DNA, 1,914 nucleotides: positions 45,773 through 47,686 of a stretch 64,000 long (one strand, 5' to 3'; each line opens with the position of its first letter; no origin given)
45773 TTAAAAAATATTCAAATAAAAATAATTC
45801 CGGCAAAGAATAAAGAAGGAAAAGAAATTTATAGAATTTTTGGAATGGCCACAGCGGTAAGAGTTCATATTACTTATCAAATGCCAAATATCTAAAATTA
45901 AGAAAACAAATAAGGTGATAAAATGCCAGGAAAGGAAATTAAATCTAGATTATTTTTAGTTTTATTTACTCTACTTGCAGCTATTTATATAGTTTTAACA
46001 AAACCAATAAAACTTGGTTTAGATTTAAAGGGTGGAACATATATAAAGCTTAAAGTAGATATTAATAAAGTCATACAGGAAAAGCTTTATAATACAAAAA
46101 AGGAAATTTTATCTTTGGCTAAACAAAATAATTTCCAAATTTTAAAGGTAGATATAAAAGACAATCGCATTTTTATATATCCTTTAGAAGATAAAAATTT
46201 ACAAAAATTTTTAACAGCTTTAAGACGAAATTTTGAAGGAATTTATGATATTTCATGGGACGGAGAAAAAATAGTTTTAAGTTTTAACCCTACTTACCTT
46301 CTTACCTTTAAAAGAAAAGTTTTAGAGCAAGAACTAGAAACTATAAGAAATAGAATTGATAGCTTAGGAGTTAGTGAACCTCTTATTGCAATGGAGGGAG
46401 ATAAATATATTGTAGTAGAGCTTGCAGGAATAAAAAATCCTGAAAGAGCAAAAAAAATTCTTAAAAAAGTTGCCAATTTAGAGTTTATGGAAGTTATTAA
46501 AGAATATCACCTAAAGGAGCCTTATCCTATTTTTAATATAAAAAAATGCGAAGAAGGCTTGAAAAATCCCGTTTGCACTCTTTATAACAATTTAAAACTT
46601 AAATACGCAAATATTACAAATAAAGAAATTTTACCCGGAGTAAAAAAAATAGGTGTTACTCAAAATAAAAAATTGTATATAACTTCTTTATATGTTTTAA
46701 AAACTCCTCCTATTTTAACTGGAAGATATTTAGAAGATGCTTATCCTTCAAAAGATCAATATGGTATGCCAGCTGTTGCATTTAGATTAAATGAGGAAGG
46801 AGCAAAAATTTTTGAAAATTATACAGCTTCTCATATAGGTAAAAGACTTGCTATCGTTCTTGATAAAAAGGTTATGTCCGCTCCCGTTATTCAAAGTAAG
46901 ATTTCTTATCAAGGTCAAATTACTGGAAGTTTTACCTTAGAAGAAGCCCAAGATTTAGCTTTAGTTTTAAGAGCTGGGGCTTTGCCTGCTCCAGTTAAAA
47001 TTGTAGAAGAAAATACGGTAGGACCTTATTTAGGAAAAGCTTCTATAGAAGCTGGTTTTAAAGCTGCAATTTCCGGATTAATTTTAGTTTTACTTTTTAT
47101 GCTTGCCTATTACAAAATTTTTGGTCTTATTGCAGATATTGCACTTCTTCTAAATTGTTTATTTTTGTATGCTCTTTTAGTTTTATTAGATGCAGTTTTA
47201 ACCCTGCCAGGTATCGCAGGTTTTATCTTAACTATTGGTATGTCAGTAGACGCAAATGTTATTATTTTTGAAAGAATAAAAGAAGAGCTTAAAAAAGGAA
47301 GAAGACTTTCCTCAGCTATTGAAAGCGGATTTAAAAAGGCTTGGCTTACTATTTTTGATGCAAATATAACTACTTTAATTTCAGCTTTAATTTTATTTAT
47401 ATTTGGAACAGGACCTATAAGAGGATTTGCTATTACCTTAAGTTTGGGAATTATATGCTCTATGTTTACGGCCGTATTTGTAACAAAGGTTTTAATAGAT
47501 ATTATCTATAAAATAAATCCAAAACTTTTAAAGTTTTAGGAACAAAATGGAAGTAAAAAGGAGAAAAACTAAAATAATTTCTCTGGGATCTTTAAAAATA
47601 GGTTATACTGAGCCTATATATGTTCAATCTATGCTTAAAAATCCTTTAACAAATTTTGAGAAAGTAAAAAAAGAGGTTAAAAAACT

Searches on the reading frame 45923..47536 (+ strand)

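Call 78: search_protein_families(library=pfam, proteins=[window:45923-47536:+], max_evalue=0.0001)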
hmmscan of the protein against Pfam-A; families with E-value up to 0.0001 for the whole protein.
window:45923-47536:+ (538 aa): 6 families
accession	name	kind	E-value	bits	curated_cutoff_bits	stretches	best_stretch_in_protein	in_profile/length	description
PF22599.2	SecDF_P1_head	-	6.5e-37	126.3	27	1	256-356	12-114/114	SecDF, P1 head subdomain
PF21760.3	SecD_1st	-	2.2e-23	81.9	27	1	134-191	1-58/60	Protein translocase subunit SecDF, P1 domain, N-terminal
PF02355.23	SecD_SecF_C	-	2.9e-19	69.7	20.5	1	358-525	13-183/189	Protein export membrane protein SecD/SecF, C-terminal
PF03176.21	MMPL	-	9e-07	28.6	20.5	1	433-518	207-292/333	MMPL family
PF07549.19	Sec_GG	-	4.7e-06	26.4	20.3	1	23-46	2-25/28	SecD/SecF GG Motif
PF00873.25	ACR_tran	-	2.6e-05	22.6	28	1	372-528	327-489/1021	AcrB/AcrD/AcrF family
